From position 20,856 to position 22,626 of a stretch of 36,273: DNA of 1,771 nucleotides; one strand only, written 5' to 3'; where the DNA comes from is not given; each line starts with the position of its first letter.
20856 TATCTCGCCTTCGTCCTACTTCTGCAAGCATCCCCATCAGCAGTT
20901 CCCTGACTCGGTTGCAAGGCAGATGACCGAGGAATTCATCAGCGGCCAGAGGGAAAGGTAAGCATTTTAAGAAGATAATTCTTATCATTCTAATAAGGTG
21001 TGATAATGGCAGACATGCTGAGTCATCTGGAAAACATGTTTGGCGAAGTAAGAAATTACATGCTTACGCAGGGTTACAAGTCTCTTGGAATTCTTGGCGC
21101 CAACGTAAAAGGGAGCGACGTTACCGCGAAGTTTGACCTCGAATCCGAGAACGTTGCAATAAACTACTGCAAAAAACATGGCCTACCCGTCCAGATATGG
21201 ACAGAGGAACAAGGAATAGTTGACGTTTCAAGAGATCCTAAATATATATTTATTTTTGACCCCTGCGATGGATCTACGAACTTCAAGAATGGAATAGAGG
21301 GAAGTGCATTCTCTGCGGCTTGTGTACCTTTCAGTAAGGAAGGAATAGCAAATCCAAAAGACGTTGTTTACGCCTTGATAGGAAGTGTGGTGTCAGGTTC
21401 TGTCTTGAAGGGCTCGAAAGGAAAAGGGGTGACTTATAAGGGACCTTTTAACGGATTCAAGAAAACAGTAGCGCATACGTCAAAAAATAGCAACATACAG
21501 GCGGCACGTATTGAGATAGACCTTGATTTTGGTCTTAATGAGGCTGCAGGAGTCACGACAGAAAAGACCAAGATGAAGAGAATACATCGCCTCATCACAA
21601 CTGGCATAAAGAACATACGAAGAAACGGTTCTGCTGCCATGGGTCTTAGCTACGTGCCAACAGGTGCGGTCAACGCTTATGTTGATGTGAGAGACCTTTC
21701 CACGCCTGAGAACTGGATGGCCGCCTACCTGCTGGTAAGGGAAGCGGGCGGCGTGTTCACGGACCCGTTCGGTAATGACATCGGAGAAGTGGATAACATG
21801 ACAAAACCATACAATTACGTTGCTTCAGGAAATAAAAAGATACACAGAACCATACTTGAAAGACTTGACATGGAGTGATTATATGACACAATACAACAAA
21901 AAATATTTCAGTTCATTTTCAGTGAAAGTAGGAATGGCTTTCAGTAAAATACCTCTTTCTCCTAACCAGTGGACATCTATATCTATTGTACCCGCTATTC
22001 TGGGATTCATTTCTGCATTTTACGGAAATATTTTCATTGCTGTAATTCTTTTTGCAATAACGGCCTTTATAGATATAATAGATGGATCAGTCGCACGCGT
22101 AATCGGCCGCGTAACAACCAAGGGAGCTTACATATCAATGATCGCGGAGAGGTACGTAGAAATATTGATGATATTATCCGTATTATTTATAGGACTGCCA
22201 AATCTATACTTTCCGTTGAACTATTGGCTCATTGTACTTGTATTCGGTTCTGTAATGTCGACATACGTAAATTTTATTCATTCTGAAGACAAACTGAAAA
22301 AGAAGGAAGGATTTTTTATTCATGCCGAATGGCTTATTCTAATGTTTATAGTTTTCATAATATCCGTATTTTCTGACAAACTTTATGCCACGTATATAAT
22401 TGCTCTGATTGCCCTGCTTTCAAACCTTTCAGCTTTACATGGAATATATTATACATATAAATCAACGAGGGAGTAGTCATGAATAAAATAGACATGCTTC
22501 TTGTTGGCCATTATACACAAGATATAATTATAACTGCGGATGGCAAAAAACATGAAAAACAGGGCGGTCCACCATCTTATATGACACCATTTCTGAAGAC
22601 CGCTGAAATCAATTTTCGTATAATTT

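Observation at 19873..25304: Six-gene inositol operon with an enzyme set that fits no described archaeal inositol pathway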

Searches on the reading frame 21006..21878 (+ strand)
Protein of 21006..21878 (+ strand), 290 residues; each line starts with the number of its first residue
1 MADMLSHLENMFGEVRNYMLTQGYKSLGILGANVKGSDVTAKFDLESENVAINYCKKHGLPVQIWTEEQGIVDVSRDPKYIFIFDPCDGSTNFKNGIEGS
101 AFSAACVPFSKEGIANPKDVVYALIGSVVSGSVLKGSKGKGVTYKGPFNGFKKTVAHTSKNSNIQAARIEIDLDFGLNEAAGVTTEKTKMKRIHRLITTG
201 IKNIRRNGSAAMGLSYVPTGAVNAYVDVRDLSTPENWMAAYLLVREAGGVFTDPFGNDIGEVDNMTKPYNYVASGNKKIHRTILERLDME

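Call 3: search_protein_families(library=pfam, proteins=[window:21006-21878:+], max_evalue=0.01)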
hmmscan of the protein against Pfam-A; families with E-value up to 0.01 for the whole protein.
window:21006-21878:+ (290 aa): 2 families
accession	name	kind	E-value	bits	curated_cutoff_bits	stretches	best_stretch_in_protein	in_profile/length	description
PF00459.30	Inositol_P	-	8e-20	71.9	27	1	35-286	37-265/271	Inositol monophosphatase family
PF00316.25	FBPase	-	0.00013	22.1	34.8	1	25-97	46-121/191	Fructose-1-6-bisphosphatase, N-terminal domain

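Call 4: search_protein_families(library=ncbifam, proteins=[window:21006-21878:+], max_evalue=0.01)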
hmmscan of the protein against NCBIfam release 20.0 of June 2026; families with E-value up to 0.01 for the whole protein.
window:21006-21878:+ (290 aa): 8 families
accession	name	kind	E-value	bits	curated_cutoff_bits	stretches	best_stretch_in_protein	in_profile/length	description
NF009321.0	PRK12676.1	equivalog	7.5e-37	126.8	264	1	33-287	38-262/264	bifunctional fructose-bisphosphatase/inositol-phosphate phosphatase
NF010678.0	PRK14076.1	equivalog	2.5e-22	79.5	493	1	40-286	42-282/570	bifunctional NADP phosphatase/NAD kinase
NF008027.1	PRK10757.1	equivalog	5.3e-15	55.1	332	1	21-288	20-258/267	inositol-1-monophosphatase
TIGR02067.1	his_9_HisN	equivalog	1.2e-09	38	275.15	1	36-287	32-251/252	histidinol-phosphatase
NF006778.0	PRK09293.1-1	equivalog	2.1e-05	23.4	368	1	32-137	58-166/335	class 1 fructose-bisphosphatase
NF006779.0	PRK09293.1-3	equivalog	0.00012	21.3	349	1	32-137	56-164/334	class 1 fructose-bisphosphatase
NF006782.0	PRK09293.2-3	equivalog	0.0083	15.3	457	0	24-93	21-91/280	class 1 fructose-bisphosphatase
NF006780.0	PRK09293.1-4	equivalog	0.0099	14.9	358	0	36-105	60-130/343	class 1 fructose-bisphosphatase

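Call 74: search_solved_structures(query=window:21006-21878:+, max_evalue=0.00001, show_alignments=2)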
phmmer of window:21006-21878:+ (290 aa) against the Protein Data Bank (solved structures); distinct sequences matched with E-value up to 0.00001: 20.
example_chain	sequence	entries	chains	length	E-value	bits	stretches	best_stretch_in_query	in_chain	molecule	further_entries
1vdw_A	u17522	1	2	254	3.9e-18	69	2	198-287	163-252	hypothetical protein PH1897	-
1dk4_A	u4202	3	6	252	5e-16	62.1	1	29-146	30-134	INOSITOL MONOPHOSPHATASE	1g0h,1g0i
1xi6_A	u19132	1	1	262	6.7e-14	55.1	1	197-287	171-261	extragenic suppressor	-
3luz_A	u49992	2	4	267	2e-11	47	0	197-265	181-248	Extragenic suppressor protein suhB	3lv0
6tqn_T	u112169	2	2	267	3e-11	46.4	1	19-257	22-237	Inositol monophosphatase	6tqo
6ib7_A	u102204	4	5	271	3.1e-11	46.4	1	19-257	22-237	Inositol-1-monophosphatase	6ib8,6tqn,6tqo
9j90_B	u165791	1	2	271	4e-11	46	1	22-283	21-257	Nus factor SuhB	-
8wdq_A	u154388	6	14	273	4.1e-11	46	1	22-283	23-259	Nus factor SuhB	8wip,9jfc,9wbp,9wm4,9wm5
2qfl_A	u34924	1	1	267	2e-10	43.7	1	19-257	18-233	Inositol-1-monophosphatase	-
2bji_A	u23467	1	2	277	1.7e-09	40.7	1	80-284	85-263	INOSITOL-1(OR 4)-MONOPHOSPHATASE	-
2p3n_A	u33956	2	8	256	1.4e-08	37.7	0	164-259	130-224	Inositol-1-monophosphatase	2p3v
9vep_A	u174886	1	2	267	2e-08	37.2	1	21-257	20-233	Inositol-1-monophosphatase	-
5zhh_A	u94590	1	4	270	2.6e-08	36.8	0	36-97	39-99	Inositol-1-monophosphatase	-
7vce_A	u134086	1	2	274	1.7e-07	34.1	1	81-265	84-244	Inositol monophosphatase 1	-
1awb_A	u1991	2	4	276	1.7e-07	34.1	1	81-265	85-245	MYO-INOSITOL MONOPHOSPHATASE | INOSITOL MONOPHOSPHATASE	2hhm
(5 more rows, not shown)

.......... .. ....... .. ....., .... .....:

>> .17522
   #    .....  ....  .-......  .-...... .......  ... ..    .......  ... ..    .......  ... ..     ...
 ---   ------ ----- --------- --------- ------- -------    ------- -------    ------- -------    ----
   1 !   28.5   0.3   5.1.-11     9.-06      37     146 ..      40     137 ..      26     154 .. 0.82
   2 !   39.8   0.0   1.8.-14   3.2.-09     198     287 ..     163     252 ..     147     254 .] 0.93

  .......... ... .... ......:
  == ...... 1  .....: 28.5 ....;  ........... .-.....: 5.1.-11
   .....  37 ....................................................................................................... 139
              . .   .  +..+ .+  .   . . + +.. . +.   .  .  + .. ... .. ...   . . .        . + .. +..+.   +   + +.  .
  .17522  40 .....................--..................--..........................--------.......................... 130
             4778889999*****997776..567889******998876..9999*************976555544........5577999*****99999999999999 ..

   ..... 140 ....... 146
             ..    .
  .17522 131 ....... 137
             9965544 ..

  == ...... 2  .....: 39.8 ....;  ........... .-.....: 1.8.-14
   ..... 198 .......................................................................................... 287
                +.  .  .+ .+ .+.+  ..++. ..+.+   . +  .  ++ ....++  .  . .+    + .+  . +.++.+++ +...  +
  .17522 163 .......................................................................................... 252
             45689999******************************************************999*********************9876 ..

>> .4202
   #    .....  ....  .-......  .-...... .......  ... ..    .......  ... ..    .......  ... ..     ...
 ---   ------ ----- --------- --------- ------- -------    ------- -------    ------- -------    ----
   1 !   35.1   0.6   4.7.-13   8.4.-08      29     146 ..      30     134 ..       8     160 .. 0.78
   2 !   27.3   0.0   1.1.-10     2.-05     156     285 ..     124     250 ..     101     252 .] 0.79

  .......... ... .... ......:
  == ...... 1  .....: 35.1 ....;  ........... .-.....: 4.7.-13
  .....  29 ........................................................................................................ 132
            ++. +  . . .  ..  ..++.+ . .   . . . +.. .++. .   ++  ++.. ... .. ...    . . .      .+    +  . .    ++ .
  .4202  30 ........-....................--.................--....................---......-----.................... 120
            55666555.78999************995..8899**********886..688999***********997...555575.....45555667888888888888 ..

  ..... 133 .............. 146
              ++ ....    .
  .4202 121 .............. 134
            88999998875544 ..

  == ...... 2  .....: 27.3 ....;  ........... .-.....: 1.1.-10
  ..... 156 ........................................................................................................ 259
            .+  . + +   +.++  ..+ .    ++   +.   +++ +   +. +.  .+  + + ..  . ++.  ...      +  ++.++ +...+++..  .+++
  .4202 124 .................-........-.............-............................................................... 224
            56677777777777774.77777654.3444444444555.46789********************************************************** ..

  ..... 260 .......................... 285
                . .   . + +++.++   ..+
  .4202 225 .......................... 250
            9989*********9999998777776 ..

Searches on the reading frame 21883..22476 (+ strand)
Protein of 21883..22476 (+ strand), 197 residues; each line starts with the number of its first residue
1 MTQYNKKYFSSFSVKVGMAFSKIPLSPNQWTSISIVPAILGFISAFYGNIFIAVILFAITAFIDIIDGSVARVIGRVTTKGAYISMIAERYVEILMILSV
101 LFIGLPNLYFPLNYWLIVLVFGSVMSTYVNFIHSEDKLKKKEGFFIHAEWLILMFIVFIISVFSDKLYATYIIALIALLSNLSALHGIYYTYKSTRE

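Call 3: search_protein_families(library=pfam, proteins=[window:21883-22476:+], max_evalue=0.01)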
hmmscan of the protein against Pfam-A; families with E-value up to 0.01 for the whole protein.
window:21883-22476:+ (197 aa): 1 family
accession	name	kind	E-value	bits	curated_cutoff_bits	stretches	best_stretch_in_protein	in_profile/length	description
PF01066.26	CDP-OH_P_transf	-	1.2e-13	52.2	22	1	27-177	4-146/152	CDP-alcohol phosphatidyltransferase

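Call 4: search_protein_families(library=ncbifam, proteins=[window:21883-22476:+], max_evalue=0.01)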
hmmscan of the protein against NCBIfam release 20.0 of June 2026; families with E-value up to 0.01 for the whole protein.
window:21883-22476:+ (197 aa): 6 families
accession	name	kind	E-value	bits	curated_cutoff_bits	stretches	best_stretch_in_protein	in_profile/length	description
NF040950.1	archin_ph_syn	equivalog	8.5e-26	91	180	1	6-194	5-190/191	archaetidylinositol phosphate synthase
NF045883.1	PIPSynth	equivalog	1.5e-10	41.1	170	1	8-181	6-182/197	phosphatidylinositol phosphate synthase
NF041135.1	IPPtranDIPPsyn_Thcocales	equivalog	1.7e-10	40.5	580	1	25-190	250-415/419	bifunctional L-myo-inositol-1-phosphate cytidylyltransferase/CDP-L-myo-inositol myo-inositolphosphotransferase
NF052561.1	PIPSynBT1523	equivalog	9.3e-10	38.6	350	1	53-172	65-185/232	hypothetical protein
NF053678.1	ClpnSynClsA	equivalog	0.00047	20.4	240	1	48-155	28-131/180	cardiolipin synthase ClsA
NF008090.0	PRK10832.1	equivalog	0.0074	16.4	304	1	38-98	20-81/182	CDP-diacylglycerol--glycerol-3-phosphate 3-phosphatidyltransferase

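Call 57: find_homologous_proteins(query=window:21883-22476:+, max_evalue=0.001)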
Query window:21883-22476:+ (197 aa): 45 proteins with E <= 0.001 among 386 candidates.
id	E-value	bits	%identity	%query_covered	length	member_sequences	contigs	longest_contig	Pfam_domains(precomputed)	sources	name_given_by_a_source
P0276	8.0e-118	409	100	100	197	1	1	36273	PF01066.27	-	-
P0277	2.6e-62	228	53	100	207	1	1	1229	PF01066.27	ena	-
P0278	3.1e-60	221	51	100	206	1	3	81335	PF01066.27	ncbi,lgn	-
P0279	1.3e-57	213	49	98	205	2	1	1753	PF01066.27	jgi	-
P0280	1.9e-54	203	51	89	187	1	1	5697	PF01066.27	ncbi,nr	ncbi:MAG: CDP-alcohol phosphatidyltransferase family protein, partial [Candidatus Aenigmarchaeota ar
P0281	4.9e-47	178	45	100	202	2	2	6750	PF01066.27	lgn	-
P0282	8.3e-47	178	48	96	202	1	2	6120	PF01066.27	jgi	-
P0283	2.9e-44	169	49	96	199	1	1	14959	PF01066.27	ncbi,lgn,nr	ncbi:MAG: CDP-alcohol phosphatidyltransferase family protein [Candidatus Aenigmarchaeota archaeon]|n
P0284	1.6e-43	167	47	100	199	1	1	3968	PF01066.27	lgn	-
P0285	2.4e-43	166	46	100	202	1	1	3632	PF01066.27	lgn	-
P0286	9.2e-43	164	46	100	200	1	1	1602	PF01066.27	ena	-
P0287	5.2e-42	162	45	95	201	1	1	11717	PF01066.27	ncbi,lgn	-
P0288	5.9e-42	162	46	97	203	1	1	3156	PF01066.27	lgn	-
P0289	1.1e-41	161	45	98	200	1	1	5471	PF01066.27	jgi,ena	-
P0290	1.2e-41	161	44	98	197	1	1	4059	PF01066.27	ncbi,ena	-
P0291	1.4e-41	161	44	95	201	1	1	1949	PF01066.27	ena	-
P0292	2.1e-41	160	44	95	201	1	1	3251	PF01066.27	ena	-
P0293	8.1e-41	158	42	98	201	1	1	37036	PF01066.27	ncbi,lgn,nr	ncbi:MAG: CDP-alcohol phosphatidyltransferase family protein [archaeon]|nr:CDP-alcohol phosphatidylt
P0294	2.1e-40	157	44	93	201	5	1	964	PF01066.27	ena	-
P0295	1.2e-39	154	46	95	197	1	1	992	PF01066.27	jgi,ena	-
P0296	1.3e-39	154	44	96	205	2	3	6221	PF01066.27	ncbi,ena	-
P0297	2.2e-39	153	45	92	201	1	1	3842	PF01066.27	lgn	-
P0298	4.5e-39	152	41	98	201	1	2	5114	PF01066.27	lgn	-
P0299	9.5e-39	151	41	98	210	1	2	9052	PF01066.27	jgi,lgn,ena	-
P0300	1.6e-38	151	42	98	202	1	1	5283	PF01066.27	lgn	-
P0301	6.2e-38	149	41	98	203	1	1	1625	PF01066.27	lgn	-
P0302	1.1e-37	148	42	95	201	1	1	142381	PF01066.27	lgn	-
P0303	1.7e-37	147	42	99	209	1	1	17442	PF01066.27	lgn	-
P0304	1.9e-37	147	40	100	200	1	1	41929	PF01066.27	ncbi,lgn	-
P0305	3.2e-37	146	41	98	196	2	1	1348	PF01066.27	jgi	-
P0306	5.2e-37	146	44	98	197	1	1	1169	PF01066.27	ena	-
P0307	6.1e-37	145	43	96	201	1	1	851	PF01066.27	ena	-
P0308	2.0e-36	144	43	95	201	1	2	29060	PF01066.27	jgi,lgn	jgi:phosphatidylglycerophosphate synthase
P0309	3.5e-36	143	42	96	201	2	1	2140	PF01066.27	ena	-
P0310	7.3e-35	139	37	100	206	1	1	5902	PF01066.27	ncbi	-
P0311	2.0e-34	137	38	98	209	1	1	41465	PF01066.27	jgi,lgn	jgi:archaetidylinositol phosphate synthase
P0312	4.7e-33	133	40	92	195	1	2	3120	PF01066.27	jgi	jgi:archaetidylinositol phosphate synthase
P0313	5.8e-33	133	41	95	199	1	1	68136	PF01066.27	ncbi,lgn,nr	ncbi:MAG: CDP-alcohol phosphatidyltransferase family protein [Candidatus Aenigmarchaeota archaeon]|n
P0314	7.5e-33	132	39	94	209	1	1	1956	PF01066.27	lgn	-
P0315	7.6e-33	132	39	96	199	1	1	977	PF01066.27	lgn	-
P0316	1.8e-32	131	38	96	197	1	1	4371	PF01066.27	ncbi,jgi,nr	ncbi:MAG: CDP-alcohol phosphatidyltransferase family protein [Candidatus Micrarchaeota archaeon]|nr:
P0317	2.3e-32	131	39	94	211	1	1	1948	PF01066.27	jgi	jgi:phosphatidylglycerophosphate synthase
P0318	1.9e-29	121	40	92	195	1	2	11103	PF01066.27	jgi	jgi:archaetidylinositol phosphate synthase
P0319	1.1e-27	115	40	92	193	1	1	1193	PF01066.27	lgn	-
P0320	4.3e-25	107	51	52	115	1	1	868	PF01066.27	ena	-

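Call 59: find_encoding_contigs(protein=P0278, flank=10000, max_places=3)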
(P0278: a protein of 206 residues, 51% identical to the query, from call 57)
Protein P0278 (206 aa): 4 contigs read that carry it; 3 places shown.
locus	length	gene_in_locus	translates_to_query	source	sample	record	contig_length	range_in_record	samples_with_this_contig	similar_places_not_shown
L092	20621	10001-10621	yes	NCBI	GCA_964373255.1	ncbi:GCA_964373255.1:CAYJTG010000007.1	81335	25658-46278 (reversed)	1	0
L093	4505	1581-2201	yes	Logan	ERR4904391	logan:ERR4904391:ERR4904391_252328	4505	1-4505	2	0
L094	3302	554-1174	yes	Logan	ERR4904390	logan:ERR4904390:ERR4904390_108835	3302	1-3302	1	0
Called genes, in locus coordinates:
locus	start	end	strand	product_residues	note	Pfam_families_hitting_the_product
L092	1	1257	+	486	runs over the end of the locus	PF01406:tRNA-synt_1e, PF01921:tRNA-synt_1f (faint), PF09334:tRNA-synt_1g (faint), PF09190:DALR_2, PF23493:CysS_C (weak)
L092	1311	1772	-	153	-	-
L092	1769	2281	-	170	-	-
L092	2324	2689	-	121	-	-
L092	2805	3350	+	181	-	PF13404:HTH_AsnC-type, PF13412:HTH_24, PF01037:AsnC_trans_reg (weak)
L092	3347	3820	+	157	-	PF00583:Acetyltransf_1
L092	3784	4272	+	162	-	PF13420:Acetyltransf_4, PF00583:Acetyltransf_1, PF13673:Acetyltransf_10, PF13508:Acetyltransf_7, PF08445:FR47 (faint)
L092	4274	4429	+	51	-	-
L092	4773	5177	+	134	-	PF01090:Ribosomal_S19e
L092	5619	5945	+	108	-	PF01984:dsDNA_bind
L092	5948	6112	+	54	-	-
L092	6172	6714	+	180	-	PF01198:Ribosomal_L31e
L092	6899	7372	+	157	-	PF01982:CTP-dep_RFKase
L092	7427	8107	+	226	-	-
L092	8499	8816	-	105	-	PF03551:PadR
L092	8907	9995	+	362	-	PF01658:Inos-1-P_synth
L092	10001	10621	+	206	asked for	PF01066:CDP-OH_P_transf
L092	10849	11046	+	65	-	PF04014:MazE_antitoxin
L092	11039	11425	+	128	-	PF01850:PIN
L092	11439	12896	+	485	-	PF01139:RtcB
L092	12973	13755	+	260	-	PF01048:PNP_UDP_1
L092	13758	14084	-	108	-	PF07110:EthD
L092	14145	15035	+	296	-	PF02492:cobW, PF07683:CobW_C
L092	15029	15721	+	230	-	PF05175:MTS, PF06325:PrmA, PF13649:Methyltransf_25 (weak), PF13847:Methyltransf_31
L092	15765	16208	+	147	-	PF01951:Archease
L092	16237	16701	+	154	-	-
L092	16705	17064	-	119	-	-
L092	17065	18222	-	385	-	PF00438:S-AdoMet_synt_N, PF02772:S-AdoMet_synt_M, PF02773:S-AdoMet_synt_C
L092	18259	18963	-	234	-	PF01988:VIT1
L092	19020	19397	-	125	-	-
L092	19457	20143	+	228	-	PF12705:PDDEXK_1, PF01930:Cas_Cas4 (weak)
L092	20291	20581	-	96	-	-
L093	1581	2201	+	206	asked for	PF01066:CDP-OH_P_transf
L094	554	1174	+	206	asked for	PF01066:CDP-OH_P_transf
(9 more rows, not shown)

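Call 60: find_encoding_contigs(protein=P0313, flank=10000, max_places=2)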
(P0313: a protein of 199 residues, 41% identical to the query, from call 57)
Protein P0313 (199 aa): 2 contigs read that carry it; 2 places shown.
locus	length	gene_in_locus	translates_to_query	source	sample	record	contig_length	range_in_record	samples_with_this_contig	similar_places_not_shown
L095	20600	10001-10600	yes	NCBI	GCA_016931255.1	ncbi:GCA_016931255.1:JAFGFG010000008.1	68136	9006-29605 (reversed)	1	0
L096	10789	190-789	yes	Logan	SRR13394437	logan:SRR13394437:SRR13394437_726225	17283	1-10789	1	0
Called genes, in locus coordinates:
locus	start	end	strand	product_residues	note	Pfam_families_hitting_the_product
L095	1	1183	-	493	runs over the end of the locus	PF11614:FixG_C (faint), PF06280:fn3_5 (faint), PF10633:NPCBM_assoc (faint)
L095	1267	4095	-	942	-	PF00270:DEAD, PF04851:ResIII, PF00271:Helicase_C, PF19306:WHD_Lhr, PF08494:DEAD_assoc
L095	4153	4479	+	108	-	-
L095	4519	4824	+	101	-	-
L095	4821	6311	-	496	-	PF00133:tRNA-synt_1, PF01406:tRNA-synt_1e, PF09334:tRNA-synt_1g, PF00133:tRNA-synt_1, PF19303:Anticodon_3, PF08264:Anticodon_1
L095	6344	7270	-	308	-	PF12802:MarR_2 (weak), PF24034:DUF7343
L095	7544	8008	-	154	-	PF11969:DcpS_C, PF01230:HIT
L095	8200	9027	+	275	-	PF04402:SIMPL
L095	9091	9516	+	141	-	-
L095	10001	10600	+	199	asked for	PF01066:CDP-OH_P_transf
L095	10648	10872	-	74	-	-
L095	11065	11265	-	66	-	-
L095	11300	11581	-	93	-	PF13396:PLDc_N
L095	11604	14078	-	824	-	PF02463:SMC_N, PF13175:AAA_15, PF13476:AAA_23, PF06470:SMC_hinge, PF13304:AAA_21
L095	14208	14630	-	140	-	PF12840:HTH_20 (weak), PF13412:HTH_24, PF08220:HTH_DeoR (faint), PF08279:HTH_11, PF13404:HTH_AsnC-type, PF01037:AsnC_trans_reg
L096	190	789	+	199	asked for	PF01066:CDP-OH_P_transf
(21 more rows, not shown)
